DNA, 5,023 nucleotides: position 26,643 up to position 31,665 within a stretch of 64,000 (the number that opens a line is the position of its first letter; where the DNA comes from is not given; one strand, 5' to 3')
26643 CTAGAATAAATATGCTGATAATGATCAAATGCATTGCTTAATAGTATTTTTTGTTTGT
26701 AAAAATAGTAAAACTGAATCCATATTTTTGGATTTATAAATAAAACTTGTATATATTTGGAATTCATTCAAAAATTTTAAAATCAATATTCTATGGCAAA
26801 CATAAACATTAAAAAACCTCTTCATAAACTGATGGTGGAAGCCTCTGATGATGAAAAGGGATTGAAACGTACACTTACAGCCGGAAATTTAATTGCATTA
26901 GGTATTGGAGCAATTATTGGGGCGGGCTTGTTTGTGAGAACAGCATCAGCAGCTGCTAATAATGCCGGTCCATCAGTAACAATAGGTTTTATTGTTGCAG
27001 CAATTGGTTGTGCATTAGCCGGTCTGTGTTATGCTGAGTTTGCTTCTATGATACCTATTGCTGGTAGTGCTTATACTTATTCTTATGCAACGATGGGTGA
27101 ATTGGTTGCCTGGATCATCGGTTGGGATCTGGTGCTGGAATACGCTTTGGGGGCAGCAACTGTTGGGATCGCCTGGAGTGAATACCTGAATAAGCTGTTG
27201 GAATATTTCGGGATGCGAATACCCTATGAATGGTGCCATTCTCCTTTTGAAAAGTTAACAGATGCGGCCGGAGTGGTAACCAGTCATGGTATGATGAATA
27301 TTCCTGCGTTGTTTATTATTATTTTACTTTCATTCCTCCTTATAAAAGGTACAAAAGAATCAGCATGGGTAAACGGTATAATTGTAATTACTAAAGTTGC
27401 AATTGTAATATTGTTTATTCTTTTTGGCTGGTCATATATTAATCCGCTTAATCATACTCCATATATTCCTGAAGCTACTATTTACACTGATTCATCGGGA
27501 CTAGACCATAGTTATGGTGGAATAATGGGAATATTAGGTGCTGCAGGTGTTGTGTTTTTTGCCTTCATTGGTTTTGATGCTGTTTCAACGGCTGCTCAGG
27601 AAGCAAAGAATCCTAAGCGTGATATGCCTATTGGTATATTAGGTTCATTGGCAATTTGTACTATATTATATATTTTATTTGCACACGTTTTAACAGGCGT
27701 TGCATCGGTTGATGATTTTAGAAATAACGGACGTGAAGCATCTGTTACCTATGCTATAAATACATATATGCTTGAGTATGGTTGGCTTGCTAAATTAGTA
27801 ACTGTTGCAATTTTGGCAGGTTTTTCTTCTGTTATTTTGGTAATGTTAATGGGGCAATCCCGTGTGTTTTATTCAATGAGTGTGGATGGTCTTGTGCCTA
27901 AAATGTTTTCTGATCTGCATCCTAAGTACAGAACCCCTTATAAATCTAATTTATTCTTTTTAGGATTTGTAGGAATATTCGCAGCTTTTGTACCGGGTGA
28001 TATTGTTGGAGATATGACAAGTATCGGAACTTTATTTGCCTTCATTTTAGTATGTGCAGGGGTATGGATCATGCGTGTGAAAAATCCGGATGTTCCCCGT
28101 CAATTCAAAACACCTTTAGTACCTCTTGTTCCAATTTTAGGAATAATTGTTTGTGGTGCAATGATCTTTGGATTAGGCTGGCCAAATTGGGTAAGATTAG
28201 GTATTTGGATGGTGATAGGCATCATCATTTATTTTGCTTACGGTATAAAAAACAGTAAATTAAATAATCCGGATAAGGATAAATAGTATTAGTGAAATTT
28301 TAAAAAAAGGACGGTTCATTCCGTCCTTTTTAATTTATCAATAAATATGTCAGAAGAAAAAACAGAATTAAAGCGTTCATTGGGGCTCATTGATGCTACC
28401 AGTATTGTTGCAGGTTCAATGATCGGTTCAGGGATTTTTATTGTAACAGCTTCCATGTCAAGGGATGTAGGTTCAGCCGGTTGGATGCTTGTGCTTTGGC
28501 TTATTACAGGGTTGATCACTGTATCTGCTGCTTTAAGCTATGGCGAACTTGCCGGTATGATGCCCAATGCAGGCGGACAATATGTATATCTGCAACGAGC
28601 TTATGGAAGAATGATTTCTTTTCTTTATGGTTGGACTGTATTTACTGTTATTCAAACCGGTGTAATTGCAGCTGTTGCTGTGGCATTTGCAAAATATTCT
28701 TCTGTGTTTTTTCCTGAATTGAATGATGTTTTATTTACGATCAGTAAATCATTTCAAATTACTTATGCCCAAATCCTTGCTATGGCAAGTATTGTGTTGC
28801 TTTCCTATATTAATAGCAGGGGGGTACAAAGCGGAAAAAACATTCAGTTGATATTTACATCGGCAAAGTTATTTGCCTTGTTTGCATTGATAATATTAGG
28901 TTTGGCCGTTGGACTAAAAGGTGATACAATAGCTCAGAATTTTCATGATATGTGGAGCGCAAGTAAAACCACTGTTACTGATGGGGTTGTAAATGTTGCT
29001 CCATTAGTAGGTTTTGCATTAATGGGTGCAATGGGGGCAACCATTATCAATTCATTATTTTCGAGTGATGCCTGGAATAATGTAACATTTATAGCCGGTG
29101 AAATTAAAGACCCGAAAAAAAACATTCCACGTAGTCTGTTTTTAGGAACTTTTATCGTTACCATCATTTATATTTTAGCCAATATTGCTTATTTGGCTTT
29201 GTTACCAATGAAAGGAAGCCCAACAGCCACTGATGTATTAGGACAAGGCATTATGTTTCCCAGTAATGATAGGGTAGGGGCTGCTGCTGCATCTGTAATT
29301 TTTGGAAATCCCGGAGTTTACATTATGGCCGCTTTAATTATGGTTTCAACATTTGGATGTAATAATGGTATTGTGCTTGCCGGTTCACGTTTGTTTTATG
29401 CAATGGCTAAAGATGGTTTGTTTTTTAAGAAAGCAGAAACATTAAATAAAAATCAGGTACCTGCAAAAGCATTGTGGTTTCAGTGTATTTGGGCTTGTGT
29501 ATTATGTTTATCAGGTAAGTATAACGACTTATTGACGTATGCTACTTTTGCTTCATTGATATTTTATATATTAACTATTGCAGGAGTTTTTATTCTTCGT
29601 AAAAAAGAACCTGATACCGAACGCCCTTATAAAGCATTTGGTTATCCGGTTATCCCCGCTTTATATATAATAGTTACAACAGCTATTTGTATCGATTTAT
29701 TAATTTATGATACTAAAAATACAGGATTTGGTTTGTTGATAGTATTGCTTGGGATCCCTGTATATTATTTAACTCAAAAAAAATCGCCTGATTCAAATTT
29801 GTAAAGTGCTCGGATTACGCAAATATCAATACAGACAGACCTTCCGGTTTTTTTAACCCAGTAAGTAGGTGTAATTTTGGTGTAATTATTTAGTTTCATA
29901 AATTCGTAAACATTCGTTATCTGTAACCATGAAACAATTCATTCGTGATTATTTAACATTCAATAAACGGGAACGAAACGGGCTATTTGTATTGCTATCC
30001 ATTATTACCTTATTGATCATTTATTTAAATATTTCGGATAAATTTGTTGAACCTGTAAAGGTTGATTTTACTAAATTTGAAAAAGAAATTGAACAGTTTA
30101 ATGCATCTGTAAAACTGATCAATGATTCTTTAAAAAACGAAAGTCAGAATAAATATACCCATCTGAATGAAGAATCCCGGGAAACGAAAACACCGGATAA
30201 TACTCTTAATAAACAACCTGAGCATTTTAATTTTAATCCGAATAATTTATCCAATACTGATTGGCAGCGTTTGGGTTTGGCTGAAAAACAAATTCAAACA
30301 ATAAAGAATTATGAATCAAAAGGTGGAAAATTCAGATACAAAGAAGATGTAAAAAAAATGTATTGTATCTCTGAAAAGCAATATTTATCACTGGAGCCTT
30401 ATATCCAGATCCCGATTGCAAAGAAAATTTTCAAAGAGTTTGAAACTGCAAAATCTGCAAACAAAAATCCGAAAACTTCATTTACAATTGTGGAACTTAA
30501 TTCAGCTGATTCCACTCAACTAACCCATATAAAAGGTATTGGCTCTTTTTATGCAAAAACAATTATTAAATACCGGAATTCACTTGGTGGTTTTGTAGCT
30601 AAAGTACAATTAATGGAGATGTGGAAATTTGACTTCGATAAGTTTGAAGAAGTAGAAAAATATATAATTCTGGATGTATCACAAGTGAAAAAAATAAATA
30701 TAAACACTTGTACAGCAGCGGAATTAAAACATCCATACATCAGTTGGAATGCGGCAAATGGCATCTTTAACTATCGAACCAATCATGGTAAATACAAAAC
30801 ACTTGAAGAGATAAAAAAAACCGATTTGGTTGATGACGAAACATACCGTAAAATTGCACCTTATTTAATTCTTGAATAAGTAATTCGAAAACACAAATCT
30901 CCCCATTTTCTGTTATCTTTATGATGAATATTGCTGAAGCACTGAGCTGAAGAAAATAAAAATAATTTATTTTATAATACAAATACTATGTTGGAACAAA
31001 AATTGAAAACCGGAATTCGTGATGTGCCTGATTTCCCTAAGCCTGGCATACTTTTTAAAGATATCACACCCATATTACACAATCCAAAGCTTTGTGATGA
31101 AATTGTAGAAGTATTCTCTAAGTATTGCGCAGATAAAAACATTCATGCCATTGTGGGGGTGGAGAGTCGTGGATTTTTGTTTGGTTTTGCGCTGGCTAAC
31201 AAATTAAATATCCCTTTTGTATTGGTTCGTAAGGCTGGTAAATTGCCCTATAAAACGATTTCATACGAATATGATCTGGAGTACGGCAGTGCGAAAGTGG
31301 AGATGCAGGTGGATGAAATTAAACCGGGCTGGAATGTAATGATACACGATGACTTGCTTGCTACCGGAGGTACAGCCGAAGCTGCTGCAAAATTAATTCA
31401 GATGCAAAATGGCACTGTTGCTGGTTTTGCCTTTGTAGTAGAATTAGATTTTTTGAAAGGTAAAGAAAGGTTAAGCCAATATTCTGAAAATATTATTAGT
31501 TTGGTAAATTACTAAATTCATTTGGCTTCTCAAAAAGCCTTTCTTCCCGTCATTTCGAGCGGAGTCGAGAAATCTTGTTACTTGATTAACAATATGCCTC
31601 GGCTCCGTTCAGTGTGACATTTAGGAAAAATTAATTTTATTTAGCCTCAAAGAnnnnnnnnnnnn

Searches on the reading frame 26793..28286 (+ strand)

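Call 10: search_protein_families(library=pfam, proteins=[window:26793-28286:+], max_evalue=0.001)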
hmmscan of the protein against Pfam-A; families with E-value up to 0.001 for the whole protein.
window:26793-28286:+ (497 aa): 3 families
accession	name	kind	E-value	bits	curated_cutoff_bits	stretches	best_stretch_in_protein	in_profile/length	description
PF13520.12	AA_permease_2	-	2.3e-53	182.1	27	1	33-464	6-407/427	Amino acid permease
PF00324.27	AA_permease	-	2.4e-41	142.3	24.6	1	34-467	3-426/470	Amino acid permease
PF13906.12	AA_permease_C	-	7.9e-14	51.9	27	1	438-488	1-51/51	C-terminus of AA_permease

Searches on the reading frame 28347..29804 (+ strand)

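Call 10: search_protein_families(library=pfam, proteins=[window:28347-29804:+], max_evalue=0.001)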
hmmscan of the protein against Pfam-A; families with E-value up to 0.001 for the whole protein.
window:28347-29804:+ (485 aa): 2 families
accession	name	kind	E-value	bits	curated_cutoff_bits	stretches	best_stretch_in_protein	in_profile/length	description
PF13520.12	AA_permease_2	-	6.8e-59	200.3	27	1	12-448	1-400/427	Amino acid permease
PF00324.27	AA_permease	-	2.2e-44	152.4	24.6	1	18-455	3-424/470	Amino acid permease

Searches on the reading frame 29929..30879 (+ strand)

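Call 34: search_protein_families(library=pfam, proteins=[window:29929-30879:+], max_evalue=0.001)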
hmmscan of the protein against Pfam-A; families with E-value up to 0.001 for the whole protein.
window:29929-30879:+ (316 aa): 1 family
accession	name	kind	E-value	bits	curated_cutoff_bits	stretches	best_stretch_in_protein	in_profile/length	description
PF12836.13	HHH_3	-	7.1e-33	113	27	2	186-246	4-64/65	Helix-hairpin-helix motif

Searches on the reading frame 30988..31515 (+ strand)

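Call 34: search_protein_families(library=pfam, proteins=[window:30988-31515:+], max_evalue=0.001)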
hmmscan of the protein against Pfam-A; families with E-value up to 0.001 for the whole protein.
window:30988-31515:+ (175 aa): 1 family
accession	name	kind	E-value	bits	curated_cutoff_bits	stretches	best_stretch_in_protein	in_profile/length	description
PF00156.33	Pribosyltran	-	2e-12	47.2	26.3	1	29-151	5-124/158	Phosphoribosyl transferase domain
